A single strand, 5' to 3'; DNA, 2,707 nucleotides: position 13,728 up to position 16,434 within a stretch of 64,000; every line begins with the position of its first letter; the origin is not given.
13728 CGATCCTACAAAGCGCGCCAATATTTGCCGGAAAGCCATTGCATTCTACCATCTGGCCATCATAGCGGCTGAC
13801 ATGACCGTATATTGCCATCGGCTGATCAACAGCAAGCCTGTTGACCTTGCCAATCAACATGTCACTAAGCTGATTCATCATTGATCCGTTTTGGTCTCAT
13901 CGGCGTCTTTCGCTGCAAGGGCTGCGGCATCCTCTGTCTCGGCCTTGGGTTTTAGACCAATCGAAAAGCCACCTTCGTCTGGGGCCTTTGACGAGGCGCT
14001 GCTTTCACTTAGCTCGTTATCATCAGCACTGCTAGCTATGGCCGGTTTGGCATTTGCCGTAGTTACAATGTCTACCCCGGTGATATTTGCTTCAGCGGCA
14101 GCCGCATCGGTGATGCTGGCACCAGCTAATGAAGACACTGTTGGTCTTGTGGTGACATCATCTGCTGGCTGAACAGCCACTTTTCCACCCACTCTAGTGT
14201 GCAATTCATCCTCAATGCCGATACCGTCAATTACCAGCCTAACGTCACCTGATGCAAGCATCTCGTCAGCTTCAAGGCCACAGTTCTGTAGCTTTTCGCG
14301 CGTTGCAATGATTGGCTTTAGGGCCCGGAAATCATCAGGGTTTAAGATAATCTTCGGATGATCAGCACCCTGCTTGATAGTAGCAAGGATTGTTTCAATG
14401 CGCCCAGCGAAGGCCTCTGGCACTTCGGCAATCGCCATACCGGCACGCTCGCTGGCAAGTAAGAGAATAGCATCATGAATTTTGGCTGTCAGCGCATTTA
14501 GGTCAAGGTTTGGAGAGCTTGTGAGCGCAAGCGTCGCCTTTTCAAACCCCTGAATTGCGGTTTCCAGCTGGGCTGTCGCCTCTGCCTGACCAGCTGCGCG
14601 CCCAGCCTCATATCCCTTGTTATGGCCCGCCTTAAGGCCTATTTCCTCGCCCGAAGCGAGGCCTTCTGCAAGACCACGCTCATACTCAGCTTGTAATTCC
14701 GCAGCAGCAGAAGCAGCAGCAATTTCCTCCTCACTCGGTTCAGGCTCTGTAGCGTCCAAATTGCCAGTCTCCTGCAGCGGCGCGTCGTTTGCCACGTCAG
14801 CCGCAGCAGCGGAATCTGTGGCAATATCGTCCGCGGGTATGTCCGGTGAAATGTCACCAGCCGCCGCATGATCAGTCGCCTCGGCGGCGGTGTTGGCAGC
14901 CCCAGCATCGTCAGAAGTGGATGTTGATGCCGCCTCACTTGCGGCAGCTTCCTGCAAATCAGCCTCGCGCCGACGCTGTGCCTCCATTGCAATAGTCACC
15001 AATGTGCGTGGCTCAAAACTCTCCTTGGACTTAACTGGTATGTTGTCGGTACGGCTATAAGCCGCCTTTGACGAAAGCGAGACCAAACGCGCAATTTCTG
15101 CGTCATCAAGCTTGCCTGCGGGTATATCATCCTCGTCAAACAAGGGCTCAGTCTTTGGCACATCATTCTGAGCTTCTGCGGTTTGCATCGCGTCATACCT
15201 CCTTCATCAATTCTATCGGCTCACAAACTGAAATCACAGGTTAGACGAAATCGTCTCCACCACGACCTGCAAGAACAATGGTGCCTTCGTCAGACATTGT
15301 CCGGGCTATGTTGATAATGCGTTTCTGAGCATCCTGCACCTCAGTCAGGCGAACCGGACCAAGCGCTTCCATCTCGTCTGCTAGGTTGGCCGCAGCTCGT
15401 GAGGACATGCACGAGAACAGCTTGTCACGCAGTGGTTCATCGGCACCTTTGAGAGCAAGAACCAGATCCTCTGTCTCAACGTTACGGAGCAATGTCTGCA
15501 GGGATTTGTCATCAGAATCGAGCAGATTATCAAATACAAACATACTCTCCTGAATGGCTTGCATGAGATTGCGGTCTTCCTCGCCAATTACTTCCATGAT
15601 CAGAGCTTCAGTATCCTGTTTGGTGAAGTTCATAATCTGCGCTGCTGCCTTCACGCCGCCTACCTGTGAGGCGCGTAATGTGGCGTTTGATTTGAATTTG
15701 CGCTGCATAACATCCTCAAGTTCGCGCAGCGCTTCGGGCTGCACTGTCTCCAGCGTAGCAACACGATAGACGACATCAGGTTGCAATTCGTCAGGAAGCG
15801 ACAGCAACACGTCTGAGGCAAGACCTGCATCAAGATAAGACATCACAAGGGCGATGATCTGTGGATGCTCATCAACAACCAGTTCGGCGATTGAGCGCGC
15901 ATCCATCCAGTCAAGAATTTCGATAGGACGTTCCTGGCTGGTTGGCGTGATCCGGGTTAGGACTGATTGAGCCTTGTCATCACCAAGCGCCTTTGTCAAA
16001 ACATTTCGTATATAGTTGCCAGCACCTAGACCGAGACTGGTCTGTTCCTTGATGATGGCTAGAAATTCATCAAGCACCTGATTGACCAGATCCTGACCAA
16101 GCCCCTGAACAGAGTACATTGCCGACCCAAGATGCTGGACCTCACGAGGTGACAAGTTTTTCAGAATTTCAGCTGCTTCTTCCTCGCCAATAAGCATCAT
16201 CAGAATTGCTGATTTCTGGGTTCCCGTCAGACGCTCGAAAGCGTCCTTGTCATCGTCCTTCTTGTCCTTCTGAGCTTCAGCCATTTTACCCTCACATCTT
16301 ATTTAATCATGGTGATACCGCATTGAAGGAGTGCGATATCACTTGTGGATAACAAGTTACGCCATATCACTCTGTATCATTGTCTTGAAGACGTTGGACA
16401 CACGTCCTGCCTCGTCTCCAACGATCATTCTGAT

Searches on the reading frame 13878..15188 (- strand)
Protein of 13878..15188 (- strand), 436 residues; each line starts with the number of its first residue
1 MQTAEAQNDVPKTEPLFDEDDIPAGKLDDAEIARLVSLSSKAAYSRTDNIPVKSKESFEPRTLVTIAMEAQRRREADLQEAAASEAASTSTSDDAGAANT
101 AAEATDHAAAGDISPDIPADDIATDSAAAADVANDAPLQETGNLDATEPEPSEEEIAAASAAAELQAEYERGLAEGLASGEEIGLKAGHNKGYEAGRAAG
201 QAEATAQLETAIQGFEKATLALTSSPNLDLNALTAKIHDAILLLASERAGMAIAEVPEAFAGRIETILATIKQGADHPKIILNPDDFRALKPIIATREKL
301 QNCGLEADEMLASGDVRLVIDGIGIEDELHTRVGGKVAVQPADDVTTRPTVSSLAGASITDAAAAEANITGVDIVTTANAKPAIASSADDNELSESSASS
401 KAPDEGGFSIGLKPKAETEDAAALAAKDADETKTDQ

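Call 84: search_protein_families(library=pfam, proteins=[window:13878-15188:-], max_evalue=0.0001)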
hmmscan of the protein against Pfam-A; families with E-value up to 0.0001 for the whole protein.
window:13878-15188:- (436 aa): 1 family
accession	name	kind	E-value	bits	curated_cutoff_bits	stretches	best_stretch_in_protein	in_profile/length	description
PF02108.21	FliH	-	6e-08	33.1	24.1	1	206-332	5-124/128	Flagellar assembly protein FliH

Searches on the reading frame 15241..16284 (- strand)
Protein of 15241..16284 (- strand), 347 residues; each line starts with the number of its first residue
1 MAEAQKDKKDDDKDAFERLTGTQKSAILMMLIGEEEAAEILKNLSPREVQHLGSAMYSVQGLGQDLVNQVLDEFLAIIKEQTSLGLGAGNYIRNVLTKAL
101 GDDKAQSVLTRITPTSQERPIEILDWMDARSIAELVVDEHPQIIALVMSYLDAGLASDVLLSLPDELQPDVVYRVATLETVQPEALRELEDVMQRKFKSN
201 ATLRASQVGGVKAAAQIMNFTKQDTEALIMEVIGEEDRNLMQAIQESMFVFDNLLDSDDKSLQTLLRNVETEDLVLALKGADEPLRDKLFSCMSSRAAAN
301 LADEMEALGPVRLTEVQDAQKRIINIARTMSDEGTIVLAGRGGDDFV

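Call 84: search_protein_families(library=pfam, proteins=[window:15241-16284:-], max_evalue=0.0001)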
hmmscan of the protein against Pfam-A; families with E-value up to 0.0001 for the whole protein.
window:15241-16284:- (347 aa): 4 families
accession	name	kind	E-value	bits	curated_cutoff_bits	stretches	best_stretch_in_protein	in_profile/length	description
PF01706.21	FliG_C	-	5.1e-42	143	23.3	1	233-338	3-108/108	FliG C-terminal domain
PF14842.11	FliG_N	-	1.1e-37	129.2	25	1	19-120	2-103/104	FliG N-terminal domain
PF14841.11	FliG_M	-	2.6e-28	98.5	25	1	130-202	2-74/76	FliG middle domain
PF03448.22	MgtE_N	-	1.9e-06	28.8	25.9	0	257-307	13-63/102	MgtE intracellular N domain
